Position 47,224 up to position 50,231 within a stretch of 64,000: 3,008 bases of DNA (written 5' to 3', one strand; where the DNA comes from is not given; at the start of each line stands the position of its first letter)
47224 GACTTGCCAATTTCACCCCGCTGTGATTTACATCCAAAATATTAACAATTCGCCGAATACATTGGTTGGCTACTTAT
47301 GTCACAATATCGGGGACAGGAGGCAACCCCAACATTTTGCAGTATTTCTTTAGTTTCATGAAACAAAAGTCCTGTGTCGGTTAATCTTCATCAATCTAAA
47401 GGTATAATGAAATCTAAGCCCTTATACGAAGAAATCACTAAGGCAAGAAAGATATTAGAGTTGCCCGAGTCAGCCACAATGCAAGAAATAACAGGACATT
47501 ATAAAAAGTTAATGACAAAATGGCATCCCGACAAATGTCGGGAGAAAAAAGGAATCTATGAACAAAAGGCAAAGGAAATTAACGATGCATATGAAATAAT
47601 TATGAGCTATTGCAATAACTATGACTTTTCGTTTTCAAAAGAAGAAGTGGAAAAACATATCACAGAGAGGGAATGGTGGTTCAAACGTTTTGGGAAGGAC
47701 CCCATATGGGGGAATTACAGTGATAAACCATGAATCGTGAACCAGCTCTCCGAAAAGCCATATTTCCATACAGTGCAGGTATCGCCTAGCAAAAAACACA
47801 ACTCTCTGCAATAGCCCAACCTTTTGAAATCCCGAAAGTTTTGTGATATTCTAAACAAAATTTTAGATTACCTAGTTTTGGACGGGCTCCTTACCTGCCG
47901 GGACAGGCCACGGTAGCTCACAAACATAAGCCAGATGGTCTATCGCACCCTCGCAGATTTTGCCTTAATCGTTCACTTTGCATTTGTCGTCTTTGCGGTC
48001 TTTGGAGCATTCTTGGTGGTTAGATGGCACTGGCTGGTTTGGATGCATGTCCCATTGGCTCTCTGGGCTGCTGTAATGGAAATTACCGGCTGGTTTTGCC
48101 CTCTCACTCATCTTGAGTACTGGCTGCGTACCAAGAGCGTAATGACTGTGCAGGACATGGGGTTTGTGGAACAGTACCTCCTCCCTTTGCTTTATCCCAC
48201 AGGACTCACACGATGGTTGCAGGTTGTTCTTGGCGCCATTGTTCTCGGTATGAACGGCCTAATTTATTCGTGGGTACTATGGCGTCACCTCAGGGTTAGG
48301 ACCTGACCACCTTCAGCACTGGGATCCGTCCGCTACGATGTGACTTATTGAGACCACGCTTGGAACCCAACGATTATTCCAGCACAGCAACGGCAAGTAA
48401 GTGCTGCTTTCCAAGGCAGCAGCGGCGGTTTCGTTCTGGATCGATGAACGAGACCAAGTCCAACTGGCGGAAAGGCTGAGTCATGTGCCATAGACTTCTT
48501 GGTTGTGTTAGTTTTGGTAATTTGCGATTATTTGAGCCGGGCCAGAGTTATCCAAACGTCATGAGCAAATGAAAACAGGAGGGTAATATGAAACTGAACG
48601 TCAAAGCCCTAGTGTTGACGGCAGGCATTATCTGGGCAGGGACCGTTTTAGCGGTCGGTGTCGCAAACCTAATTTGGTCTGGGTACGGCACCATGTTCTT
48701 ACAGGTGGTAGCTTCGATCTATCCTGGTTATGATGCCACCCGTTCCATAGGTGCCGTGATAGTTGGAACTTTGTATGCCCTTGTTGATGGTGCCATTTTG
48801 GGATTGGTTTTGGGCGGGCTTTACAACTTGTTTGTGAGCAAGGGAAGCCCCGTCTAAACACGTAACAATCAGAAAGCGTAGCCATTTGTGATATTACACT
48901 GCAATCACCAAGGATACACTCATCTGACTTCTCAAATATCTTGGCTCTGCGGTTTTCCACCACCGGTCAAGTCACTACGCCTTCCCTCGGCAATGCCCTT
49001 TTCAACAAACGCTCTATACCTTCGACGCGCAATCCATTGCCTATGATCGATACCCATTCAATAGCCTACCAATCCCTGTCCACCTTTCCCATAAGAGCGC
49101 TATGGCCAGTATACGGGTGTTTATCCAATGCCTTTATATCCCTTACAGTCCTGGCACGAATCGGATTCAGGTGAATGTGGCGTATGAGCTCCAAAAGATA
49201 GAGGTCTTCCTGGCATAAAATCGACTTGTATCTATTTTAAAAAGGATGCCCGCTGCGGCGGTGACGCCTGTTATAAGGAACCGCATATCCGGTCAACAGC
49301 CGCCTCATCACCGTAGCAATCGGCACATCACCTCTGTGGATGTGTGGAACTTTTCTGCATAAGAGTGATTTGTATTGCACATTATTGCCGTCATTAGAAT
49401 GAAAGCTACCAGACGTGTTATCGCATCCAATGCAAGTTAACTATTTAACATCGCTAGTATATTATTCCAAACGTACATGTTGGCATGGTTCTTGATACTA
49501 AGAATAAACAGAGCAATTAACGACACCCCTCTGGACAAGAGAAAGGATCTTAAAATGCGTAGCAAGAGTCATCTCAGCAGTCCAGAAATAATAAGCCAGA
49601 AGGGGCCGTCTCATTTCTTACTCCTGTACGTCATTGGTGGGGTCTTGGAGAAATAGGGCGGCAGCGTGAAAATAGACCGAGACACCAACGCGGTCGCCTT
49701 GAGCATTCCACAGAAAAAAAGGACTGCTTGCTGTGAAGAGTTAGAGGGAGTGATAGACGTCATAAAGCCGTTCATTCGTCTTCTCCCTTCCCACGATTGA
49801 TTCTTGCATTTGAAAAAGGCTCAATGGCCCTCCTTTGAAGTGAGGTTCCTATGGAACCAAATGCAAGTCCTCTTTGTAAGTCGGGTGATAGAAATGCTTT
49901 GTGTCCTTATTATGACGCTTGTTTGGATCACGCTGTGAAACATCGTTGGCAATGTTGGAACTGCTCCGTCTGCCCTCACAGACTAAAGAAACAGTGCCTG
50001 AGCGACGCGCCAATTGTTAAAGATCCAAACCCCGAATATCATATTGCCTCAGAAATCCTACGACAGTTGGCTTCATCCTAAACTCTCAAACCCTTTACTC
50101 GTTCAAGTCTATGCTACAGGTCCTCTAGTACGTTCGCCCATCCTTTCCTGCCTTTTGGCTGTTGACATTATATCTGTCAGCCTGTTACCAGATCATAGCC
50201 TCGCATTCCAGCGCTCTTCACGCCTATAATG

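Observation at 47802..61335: Six same-orientation copies of a ~60-bp repeat that embeds a complete promoter, each heading a block of unrelated small genes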

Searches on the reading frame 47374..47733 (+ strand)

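Call 13: search_protein_families(library=pfam, proteins=[window:47374-47733:+], max_evalue=0.01)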
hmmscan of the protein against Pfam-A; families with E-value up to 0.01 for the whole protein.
window:47374-47733:+ (119 aa): 1 family
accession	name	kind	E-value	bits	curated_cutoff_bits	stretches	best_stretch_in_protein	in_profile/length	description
PF00226.36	DnaJ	-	4.9e-13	49.4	27.8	1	26-77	4-54/63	DnaJ domain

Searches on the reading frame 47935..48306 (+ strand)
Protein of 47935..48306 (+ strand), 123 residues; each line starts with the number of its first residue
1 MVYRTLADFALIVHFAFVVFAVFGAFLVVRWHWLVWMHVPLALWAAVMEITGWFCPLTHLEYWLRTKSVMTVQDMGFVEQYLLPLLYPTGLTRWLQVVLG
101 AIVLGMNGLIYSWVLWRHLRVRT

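Call 14: search_protein_families(library=pfam, proteins=[window:47935-48306:+], max_evalue=0.01)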
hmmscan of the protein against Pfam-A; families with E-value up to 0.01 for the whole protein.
window:47935-48306:+ (123 aa): 1 family
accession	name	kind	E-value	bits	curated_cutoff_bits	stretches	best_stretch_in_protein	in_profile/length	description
PF10861.13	DUF2784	-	3e-31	108.1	29.7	1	5-111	2-108/109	Protein of Unknown function (DUF2784)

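Call 38: find_homologous_proteins(query=window:47935-48306:+, max_evalue=1e-10)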
Query window:47935-48306:+ (123 aa): 54 proteins with E <= 1e-10 among 68 candidates.
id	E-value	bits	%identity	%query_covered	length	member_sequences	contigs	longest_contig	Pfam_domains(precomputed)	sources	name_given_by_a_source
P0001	1.2e-65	238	91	100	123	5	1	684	PF10861.14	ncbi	-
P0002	4.9e-64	233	88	100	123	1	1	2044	PF10861.14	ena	-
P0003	4.3e-63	230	86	100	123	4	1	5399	PF10861.14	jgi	jgi:hypothetical protein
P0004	7.4e-63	229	86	100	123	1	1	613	PF10861.14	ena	-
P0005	2.3e-61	224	86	100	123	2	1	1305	PF10861.14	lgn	-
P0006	3.2e-61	224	85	100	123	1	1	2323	PF10861.14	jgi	jgi:hypothetical protein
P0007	1.5e-58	215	82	100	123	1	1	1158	PF10861.14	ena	-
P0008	1.8e-58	215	81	92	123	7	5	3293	PF10861.14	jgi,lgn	jgi:hypothetical protein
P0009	6.5e-57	210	79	100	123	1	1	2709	PF10861.14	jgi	jgi:hypothetical protein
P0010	7.1e-57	210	99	78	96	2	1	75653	PF10861.14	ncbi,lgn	-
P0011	9.9e-57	209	80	100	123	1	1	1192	PF10861.14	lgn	-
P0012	2.4e-53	198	75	100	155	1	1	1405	PF10861.14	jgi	jgi:hypothetical protein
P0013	1.6e-49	186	68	99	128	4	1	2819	PF10861.14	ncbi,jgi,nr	ncbi:MAG: DUF2784 domain-containing protein [Deltaproteobacteria bacterium]|nr:DUF2784 domain-contai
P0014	3.5e-48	181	66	100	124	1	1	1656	PF10861.14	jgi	-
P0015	1.2e-47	180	64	99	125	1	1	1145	PF10861.14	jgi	jgi:hypothetical protein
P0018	1.6e-46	176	68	97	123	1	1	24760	PF10861.14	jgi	-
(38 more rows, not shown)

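Call 39: find_encoding_contigs(protein=P0010, flank=10000, max_places=4)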
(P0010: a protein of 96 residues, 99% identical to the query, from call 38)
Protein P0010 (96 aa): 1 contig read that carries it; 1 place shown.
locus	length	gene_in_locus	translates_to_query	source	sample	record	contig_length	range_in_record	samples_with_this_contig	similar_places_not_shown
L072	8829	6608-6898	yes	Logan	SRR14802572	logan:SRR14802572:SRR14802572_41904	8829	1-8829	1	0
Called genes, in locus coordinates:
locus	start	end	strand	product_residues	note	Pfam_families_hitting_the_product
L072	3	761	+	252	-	?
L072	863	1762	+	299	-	-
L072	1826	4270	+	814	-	PF14522:Cytochrome_C7 (faint), PF14537:Cytochrom_c3_2 (faint), PF09699:Paired_CXXCH_1, PF22113:Mtrc-MtrF_II-IV_dom (weak), PF09699:Paired_CXXCH_1 (weak)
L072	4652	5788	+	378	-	PF09699:Paired_CXXCH_1 (faint), PF14522:Cytochrome_C7 (faint)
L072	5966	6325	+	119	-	PF00226:DnaJ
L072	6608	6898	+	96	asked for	PF10861:DUF2784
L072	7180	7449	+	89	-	-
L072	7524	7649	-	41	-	-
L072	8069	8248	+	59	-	-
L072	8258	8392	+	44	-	-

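Call 40: find_encoding_contigs(protein=P0003, flank=10000, max_places=4)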
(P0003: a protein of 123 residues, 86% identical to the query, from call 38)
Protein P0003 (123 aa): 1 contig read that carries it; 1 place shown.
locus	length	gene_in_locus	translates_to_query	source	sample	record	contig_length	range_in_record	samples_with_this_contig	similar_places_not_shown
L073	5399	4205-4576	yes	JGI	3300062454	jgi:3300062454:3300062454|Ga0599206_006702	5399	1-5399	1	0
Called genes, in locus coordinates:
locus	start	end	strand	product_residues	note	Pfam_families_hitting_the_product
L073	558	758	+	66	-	-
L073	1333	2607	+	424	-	PF02310:B12-binding, PF04055:Radical_SAM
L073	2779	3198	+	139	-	PF25937:DUF7980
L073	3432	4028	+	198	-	-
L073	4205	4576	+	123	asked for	PF10861:DUF2784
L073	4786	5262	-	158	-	PF00892:EamA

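Call 41: find_encoding_contigs(protein=P0018, flank=10000, max_places=4)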
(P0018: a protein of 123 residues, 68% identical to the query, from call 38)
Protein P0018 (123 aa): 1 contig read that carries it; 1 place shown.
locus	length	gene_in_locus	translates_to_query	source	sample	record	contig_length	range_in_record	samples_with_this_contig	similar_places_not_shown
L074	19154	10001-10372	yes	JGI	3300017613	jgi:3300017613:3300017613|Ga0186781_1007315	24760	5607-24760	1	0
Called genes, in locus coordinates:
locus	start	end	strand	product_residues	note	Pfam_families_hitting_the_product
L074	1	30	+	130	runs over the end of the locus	PF03061:4HBT (weak)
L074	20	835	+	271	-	PF05853:BKACE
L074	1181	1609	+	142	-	PF07238:PilZ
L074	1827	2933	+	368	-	PF00072:Response_reg, PF00512:HisKA (weak), PF02518:HATPase_c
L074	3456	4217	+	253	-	-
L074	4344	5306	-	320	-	PF02540:NAD_synthase (weak), PF00958:GMP_synt_C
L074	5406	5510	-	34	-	-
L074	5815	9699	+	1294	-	PF21088:MS_channel_1st (weak), PF00924:MS_channel_2nd, PF21082:MS_channel_3rd (weak)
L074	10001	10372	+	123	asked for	PF10861:DUF2784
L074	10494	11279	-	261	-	PF05050:Methyltransf_21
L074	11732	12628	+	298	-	-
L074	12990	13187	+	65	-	-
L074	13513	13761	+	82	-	-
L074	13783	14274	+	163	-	PF02915:Rubrerythrin, PF13668:Ferritin_2 (faint)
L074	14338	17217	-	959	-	PF14522:Cytochrome_C7 (faint)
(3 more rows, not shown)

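Call 44: find_encoding_contigs(protein=P0002, flank=10000, max_places=3)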
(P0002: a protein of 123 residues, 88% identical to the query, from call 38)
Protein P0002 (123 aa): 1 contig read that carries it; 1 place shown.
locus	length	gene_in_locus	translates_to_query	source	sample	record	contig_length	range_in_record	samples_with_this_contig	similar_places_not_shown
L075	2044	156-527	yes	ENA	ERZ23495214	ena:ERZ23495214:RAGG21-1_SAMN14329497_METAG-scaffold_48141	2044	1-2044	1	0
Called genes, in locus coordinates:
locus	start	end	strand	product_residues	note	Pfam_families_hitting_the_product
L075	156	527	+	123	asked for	PF10861:DUF2784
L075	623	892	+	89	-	-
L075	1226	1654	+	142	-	PF02535:Zip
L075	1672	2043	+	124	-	?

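Call 45: find_encoding_contigs(protein=P0008, flank=10000, max_places=6)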
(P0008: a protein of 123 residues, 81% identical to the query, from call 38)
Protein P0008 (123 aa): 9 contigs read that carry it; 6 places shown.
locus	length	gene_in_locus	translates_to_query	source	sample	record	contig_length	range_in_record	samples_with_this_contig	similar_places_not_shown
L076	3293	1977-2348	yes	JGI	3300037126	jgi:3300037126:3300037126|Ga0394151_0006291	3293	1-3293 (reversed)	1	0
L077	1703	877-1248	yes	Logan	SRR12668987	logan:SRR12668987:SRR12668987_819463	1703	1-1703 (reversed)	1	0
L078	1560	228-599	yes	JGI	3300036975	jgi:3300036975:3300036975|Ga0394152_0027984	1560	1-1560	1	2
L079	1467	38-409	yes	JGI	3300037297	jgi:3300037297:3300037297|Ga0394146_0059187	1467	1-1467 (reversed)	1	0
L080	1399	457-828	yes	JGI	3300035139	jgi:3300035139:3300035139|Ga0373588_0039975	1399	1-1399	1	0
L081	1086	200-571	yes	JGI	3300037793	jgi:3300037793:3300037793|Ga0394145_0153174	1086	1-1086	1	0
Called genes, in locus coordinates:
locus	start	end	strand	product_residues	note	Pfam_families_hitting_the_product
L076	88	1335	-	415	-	PF00078:RVT_1, PF08388:GIIM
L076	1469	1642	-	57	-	-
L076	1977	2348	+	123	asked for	PF10861:DUF2784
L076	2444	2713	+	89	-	-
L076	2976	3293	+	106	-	?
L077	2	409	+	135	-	?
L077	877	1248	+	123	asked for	PF10861:DUF2784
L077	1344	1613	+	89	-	-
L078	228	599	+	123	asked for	PF10861:DUF2784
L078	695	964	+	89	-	-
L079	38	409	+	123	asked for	PF10861:DUF2784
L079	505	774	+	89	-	-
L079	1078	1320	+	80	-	PF20660:DUF6812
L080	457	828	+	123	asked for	PF10861:DUF2784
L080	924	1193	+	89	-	-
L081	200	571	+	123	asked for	PF10861:DUF2784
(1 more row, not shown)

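Call 72: list_cluster_members(proteins=[P0010, P0001, P0055])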
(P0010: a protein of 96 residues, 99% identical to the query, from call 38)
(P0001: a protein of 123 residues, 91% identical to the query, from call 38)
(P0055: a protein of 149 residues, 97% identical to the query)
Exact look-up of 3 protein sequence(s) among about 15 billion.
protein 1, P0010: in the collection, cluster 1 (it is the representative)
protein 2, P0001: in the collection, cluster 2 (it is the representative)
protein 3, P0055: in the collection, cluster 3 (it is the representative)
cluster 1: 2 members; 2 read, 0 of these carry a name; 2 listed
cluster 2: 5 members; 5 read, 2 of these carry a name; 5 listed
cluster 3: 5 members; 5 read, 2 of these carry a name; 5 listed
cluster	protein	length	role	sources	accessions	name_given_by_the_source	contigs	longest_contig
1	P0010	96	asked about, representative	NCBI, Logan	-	-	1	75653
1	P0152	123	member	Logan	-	-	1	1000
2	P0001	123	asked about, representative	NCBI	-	-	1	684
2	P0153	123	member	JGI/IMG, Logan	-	hypothetical protein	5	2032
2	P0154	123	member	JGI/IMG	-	hypothetical protein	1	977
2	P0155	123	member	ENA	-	-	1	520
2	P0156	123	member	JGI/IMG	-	-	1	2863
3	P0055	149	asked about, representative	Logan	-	-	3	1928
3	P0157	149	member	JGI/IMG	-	hypothetical protein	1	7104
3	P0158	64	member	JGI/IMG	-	hypothetical protein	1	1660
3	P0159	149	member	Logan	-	-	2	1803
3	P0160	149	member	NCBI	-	-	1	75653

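Call 73: find_encoding_contigs(protein=P0157, flank=10000, max_places=4)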
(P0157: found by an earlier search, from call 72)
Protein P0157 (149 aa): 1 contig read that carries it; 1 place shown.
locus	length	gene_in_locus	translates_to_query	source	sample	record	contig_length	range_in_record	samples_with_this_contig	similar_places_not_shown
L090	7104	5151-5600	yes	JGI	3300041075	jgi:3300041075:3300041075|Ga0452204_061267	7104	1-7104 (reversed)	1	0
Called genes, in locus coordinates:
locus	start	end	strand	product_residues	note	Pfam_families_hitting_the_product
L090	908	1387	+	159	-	-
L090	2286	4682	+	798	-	PF00041:fn3 (faint), PF00801:PKD (faint), PF18911:PKD_4 (weak), PF22352:K319L-like_PKD, PF18911:PKD_4 (weak), PF22352:K319L-like_PKD, PF18911:PKD_4, PF22352:K319L-like_PKD, +1 more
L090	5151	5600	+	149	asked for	PF07238:PilZ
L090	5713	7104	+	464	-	?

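Call 79: search_protein_families(library=pfam, proteins=[L090:908-1387:+, L090:5713-7104:+, L077:2-409:+], max_evalue=0.01)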
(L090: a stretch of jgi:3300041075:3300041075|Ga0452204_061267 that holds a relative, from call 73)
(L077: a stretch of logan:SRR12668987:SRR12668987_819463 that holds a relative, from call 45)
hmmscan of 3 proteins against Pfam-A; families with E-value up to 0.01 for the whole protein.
L090:908-1387:+ (159 aa): 0 families

L090:5713-7104:+ (464 aa): 0 families

L077:2-409:+ (135 aa): 1 family
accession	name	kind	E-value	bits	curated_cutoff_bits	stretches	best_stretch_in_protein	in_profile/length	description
PF04986.18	Y2_Tnp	-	3.8e-28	99.2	20.9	1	1-74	110-182/183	Putative transposase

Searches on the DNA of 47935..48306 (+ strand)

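Call 65: search_rna_families(sources=[L076, L078, L077, L080, L081, L075, L079, L082, L083, L030, L032, L038, L063, L070, L073], threshold=gathering)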
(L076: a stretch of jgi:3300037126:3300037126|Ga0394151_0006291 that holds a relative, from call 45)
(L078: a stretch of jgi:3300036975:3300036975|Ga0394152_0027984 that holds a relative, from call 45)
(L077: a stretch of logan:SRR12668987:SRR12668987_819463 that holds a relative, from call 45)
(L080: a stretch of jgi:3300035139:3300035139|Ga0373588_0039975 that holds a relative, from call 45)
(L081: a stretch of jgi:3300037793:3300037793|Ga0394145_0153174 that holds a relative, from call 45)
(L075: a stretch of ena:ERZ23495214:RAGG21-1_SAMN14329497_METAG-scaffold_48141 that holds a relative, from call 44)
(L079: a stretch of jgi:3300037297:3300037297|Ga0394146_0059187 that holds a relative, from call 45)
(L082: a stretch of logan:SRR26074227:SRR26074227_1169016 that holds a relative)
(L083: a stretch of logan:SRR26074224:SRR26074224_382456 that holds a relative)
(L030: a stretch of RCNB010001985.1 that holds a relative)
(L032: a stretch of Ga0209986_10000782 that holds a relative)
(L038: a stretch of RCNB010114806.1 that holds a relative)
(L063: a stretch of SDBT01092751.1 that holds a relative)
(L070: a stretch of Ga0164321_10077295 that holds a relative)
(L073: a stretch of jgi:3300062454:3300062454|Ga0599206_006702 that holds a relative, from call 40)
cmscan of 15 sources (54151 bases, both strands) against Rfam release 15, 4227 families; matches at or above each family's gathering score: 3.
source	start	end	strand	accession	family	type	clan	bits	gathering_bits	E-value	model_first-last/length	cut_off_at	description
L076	1699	1818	-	RF01999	group-II-D1D4-2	Intron;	CL00102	116.3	36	2.1e-23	1-118/118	no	Group II catalytic intron D1-D4-2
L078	1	69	-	RF01999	group-II-D1D4-2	Intron;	CL00102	60.2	36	1.1e-09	1-69/118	3'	Group II catalytic intron D1-D4-2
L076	14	89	-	RF00029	Intron_gpII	Intron;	-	58.2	40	6.6e-09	1-77/77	no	Group II catalytic intron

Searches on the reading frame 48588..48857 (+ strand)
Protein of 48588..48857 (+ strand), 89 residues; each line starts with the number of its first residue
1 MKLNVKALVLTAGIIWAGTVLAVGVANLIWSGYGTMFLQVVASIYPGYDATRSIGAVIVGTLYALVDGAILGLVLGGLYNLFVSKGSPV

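Call 13: search_protein_families(library=pfam, proteins=[window:48588-48857:+], max_evalue=0.01)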
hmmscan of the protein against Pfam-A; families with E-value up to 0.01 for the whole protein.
window:48588-48857:+ (89 aa): 0 families

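Call 89: search_protein_families(library=ncbifam, proteins=[window:48588-48857:+], max_evalue=0.01)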
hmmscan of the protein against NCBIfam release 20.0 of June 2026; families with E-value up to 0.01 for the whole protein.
window:48588-48857:+ (89 aa): 1 family
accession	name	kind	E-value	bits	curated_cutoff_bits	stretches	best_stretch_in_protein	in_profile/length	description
NF037947.1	holin_4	subfamily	7.1e-16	58.5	70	1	3-80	1-75/75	bacteriophage holin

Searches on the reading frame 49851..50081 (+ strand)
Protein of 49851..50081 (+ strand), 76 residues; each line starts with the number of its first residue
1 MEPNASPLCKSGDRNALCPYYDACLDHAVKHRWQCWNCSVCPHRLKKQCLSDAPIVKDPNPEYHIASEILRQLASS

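Call 84: search_protein_families(library=pfam, proteins=[window:49851-50081:+], max_evalue=0.0001)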
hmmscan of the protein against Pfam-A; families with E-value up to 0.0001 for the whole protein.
window:49851-50081:+ (76 aa): 0 families
